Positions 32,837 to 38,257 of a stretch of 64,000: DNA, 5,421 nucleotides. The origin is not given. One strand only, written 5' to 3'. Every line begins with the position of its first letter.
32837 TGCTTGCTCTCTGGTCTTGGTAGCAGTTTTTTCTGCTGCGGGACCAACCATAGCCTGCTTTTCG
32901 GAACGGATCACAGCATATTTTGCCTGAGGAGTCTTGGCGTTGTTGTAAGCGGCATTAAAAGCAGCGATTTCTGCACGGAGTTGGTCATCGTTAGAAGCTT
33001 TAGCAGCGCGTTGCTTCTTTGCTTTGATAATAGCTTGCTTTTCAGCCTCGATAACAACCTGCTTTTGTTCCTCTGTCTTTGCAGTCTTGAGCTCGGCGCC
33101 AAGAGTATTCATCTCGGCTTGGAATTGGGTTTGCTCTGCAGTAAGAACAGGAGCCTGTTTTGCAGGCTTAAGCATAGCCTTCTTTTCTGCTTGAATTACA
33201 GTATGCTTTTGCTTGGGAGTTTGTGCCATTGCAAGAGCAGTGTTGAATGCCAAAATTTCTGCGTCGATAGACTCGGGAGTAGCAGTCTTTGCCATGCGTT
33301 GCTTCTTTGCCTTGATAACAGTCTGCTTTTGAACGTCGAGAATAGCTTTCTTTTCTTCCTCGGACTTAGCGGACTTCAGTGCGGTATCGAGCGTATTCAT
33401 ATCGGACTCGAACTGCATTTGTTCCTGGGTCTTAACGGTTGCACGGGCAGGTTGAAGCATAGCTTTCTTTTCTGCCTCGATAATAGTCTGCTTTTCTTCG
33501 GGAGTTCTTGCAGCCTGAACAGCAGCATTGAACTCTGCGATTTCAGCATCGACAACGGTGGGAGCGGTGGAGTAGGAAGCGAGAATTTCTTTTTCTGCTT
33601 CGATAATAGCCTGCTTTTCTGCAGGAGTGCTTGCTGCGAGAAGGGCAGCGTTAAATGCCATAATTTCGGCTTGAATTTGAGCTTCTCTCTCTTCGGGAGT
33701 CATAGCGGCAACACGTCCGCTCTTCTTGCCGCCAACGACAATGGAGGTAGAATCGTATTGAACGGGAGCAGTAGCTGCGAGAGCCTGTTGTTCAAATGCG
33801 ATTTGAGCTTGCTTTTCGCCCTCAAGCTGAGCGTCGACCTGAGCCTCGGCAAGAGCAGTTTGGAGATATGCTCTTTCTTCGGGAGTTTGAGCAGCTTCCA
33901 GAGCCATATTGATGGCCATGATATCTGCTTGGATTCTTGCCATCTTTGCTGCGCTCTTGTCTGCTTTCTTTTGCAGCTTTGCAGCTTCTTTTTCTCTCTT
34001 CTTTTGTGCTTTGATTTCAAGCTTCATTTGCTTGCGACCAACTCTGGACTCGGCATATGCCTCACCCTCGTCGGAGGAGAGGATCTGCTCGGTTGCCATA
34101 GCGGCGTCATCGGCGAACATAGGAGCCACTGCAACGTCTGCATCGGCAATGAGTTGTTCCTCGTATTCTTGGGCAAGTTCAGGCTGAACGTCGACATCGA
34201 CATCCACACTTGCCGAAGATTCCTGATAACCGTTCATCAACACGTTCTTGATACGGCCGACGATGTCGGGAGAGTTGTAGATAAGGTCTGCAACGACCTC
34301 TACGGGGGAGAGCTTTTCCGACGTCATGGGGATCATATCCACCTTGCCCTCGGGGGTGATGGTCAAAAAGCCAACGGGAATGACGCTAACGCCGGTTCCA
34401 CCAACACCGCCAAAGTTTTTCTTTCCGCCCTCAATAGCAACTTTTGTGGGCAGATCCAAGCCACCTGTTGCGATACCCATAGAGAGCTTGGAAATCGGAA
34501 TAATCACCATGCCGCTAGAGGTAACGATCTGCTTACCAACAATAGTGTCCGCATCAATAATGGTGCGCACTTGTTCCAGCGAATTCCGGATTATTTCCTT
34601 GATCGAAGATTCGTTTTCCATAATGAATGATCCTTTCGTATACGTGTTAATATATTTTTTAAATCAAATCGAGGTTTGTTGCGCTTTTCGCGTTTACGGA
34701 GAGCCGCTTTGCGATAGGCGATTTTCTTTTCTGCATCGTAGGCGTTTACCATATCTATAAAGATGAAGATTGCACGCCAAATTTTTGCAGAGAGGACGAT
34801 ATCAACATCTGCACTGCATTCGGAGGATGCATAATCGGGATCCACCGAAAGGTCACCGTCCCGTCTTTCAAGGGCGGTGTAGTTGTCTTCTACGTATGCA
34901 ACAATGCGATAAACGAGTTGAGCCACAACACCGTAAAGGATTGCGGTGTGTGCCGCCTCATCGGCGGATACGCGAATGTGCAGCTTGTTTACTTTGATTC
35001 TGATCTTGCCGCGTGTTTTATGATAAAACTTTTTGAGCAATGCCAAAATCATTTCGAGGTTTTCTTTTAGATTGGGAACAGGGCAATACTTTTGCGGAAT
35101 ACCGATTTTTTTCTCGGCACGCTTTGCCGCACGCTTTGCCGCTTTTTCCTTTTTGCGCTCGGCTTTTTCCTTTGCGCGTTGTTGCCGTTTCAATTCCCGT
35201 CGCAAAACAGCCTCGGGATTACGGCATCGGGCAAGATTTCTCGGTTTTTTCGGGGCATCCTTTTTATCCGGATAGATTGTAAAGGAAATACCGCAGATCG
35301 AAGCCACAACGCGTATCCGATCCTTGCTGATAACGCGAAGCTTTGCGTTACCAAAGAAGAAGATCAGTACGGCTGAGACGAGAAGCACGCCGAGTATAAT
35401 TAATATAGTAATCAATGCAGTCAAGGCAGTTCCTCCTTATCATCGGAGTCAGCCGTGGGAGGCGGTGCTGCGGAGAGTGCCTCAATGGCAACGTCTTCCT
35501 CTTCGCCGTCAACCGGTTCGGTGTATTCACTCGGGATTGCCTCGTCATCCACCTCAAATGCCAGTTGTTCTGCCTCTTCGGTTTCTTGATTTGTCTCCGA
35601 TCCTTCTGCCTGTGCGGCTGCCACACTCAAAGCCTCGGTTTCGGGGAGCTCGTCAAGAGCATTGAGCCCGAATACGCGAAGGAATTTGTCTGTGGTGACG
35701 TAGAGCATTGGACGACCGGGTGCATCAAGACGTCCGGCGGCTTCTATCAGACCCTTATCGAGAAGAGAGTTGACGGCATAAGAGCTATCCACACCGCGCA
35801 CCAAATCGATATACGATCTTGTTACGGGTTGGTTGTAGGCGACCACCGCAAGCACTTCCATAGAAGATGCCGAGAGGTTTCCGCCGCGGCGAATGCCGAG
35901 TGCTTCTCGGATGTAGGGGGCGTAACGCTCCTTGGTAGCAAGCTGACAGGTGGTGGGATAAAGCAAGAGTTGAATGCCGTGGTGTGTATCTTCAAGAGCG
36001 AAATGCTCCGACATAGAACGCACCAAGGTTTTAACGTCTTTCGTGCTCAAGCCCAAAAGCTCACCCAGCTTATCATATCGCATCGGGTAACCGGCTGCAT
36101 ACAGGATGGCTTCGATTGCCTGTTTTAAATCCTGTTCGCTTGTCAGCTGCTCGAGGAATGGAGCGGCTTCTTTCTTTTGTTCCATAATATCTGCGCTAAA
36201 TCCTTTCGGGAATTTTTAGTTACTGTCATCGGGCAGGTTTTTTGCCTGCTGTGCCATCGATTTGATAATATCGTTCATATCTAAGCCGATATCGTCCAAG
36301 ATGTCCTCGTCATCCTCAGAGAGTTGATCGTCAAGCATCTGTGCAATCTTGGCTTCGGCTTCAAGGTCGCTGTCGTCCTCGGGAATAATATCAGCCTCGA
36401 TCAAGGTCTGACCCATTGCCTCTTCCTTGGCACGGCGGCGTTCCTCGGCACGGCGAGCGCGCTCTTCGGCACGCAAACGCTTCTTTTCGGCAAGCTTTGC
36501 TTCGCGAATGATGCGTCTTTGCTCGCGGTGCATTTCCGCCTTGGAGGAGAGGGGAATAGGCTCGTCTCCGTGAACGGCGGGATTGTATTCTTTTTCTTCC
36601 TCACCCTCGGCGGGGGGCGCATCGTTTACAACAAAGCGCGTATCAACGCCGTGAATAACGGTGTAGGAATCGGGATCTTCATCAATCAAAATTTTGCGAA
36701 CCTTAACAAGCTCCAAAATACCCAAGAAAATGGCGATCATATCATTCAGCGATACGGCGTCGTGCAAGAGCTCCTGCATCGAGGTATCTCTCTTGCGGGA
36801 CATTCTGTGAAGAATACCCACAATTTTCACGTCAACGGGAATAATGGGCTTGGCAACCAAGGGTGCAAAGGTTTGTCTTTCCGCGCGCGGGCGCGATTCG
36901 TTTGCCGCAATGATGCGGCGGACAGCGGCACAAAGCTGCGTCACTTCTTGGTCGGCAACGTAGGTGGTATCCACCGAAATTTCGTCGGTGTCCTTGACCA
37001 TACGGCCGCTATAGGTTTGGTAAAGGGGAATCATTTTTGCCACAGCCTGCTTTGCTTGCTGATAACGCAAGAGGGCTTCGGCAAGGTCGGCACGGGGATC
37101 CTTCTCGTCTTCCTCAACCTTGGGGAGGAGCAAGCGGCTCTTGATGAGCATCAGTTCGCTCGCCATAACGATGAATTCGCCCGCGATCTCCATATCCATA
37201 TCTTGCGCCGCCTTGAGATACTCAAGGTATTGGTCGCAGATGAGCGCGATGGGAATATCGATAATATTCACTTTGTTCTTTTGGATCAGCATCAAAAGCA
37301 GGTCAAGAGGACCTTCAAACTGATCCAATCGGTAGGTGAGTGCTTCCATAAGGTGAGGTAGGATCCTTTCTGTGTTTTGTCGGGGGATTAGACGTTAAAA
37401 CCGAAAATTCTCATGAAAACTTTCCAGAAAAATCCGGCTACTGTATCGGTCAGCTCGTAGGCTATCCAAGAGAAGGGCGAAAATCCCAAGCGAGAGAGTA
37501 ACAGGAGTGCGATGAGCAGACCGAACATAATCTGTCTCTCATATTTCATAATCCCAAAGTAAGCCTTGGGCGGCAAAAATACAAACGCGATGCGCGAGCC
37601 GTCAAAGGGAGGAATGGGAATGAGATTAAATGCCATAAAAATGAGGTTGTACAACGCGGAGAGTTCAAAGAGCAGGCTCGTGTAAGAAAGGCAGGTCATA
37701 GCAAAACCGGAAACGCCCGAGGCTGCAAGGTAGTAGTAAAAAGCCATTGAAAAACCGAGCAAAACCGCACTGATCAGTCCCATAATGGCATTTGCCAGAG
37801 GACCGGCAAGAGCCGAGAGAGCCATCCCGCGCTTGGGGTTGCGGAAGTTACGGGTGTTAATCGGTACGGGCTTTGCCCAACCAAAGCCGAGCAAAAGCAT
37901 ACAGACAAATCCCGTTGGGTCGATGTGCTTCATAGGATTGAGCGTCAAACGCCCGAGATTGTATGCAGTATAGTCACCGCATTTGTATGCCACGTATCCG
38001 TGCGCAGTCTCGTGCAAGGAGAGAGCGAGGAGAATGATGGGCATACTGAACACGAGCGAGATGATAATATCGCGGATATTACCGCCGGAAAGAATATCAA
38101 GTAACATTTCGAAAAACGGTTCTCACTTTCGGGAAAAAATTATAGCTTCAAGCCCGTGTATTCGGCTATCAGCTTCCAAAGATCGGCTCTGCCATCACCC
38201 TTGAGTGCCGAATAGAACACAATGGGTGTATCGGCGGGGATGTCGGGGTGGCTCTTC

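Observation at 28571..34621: YtfJ/GerW sporulation domain fused to an about 1850-aa tandem-repeat tail (2016 aa)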

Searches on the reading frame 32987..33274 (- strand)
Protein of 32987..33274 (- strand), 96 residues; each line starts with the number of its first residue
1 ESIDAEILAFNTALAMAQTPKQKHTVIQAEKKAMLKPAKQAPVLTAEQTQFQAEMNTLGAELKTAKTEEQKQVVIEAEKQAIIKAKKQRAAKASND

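Call 25: search_protein_representatives(alignment_id=A1)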
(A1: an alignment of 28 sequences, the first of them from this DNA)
Query: 28 sequences, 96 profile positions. Proteins with E-value up to 0.001 (for the whole library): 15; up to 1e-10: 10; up to 1e-30: 4. The best 15 are listed.
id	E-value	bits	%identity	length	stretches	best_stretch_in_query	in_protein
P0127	5.2e-182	606.9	-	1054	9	1-95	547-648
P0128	2.0e-54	197.9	-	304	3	2-95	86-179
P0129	2.3e-40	152.9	-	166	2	2-91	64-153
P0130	6.8e-34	132.1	-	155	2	2-87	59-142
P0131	6.8e-30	119.3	-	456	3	2-93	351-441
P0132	1.3e-23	99.1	-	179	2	21-94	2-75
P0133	2.0e-22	95.4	-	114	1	2-83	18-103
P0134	6.3e-22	93.8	-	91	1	2-83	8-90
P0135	2.4e-18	82.3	-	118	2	34-93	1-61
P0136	4.9e-12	62.0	-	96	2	55-94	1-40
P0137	3.4e-08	49.8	-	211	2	59-95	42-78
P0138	2.1e-07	47.2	-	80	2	2-45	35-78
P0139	2.7e-06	43.6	-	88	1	55-95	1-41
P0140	3.7e-05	40.0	-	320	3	48-92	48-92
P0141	9.9e-05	38.6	-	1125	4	25-56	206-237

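Call 80: search_solved_structures(query=A1, max_evalue=10, show_alignments=2)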
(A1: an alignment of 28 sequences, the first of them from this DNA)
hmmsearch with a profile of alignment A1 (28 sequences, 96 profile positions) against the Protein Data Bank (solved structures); distinct sequences matched with E-value up to 10: 10.
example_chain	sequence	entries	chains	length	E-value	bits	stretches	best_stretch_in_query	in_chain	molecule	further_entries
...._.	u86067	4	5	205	0.3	14.6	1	39-91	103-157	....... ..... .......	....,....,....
3d8k_A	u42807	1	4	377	0.6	13.7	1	68-93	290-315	Protein phosphatase 2C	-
6pse_A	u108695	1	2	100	1.5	12.3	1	35-71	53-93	Protein bicaudal D homolog 2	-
4twa_A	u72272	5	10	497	1.9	12.1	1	21-61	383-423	Proline--tRNA ligase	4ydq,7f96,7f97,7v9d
4lin_A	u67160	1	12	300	1.9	12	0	21-67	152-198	Tail needle protein gp26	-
6t7k_A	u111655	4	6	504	1.9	12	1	21-61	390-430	Proline--tRNA ligase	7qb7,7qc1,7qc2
4ncx_A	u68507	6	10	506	1.9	12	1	21-61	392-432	Proline--tRNA ligase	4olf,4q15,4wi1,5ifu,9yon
3q4h_B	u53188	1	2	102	5.8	10.5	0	27-80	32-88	Low molecular weight protein antigen 7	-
4azs_A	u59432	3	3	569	8.4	10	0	18-71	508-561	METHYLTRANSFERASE WBDD | WBDD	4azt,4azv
8r4p_A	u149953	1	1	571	9.9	9.7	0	51-88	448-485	Adhesin binding fucosylated histo-blood group antigen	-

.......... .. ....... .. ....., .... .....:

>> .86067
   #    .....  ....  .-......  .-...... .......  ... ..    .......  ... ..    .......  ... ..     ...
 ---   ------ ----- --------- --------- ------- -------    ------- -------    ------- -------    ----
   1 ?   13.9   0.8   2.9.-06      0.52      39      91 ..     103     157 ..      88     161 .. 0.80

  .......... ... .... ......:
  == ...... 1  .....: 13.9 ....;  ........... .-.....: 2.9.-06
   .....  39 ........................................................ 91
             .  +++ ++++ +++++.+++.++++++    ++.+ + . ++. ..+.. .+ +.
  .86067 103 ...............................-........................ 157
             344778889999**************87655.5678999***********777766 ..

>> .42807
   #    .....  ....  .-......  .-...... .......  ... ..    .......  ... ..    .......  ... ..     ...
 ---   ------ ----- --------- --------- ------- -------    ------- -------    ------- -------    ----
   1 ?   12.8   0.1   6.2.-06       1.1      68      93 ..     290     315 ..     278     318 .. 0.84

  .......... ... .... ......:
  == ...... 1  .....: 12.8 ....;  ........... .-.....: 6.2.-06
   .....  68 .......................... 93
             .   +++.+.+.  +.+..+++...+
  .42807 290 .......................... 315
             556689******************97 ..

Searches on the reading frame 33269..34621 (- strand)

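Call 12: search_protein_families(library=pfam, proteins=[window:33269-34621:-], max_evalue=10)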
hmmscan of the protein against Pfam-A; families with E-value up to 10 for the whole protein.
seq(451 aa): 1 family
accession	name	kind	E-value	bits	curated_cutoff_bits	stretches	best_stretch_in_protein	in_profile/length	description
PF09579.15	Spore_YtfJ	-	3.4e-14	53.3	25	1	33-114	2-76/81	Sporulation protein YtfJ (Spore_YtfJ)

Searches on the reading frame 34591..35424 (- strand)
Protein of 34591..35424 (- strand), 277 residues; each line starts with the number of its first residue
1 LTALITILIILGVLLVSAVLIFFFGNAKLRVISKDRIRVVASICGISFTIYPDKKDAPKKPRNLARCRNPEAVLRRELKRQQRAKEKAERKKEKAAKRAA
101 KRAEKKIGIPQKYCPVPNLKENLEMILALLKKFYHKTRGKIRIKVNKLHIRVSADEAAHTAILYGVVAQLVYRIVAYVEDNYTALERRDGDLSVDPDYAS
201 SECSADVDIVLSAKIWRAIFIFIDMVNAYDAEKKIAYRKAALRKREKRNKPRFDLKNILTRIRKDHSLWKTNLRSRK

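Call 5: search_protein_families(library=pfam, proteins=[window:34591-35424:-], max_evalue=0.01)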
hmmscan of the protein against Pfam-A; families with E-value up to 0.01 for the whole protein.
window:34591-35424:- (277 aa): 1 family
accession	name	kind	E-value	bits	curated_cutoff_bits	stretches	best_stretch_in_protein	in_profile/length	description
PF11167.13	DUF2953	-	0.00067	20.2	22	1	152-198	3-46/53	Protein of unknown function (DUF2953)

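Call 43: search_protein_families(library=ncbifam, proteins=[window:34591-35424:-], max_evalue=0.00001)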
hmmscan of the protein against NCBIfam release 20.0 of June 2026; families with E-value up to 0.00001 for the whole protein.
window:34591-35424:- (277 aa): 0 families

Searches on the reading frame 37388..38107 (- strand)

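Call 43: search_protein_families(library=ncbifam, proteins=[window:37388-38107:-], max_evalue=0.00001)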
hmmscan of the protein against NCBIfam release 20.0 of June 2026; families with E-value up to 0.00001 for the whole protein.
window:37388-38107:- (239 aa): 0 families

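Call 62: search_protein_families(library=pfam, proteins=[window:37388-38107:-], max_evalue=0.001)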
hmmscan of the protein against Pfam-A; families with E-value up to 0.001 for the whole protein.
window:37388-38107:- (239 aa): 1 family
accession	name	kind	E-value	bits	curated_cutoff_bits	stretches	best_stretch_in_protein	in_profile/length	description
PF02163.28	Peptidase_M50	-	8.6e-11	42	27.2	1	24-179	5-195/221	Peptidase family M50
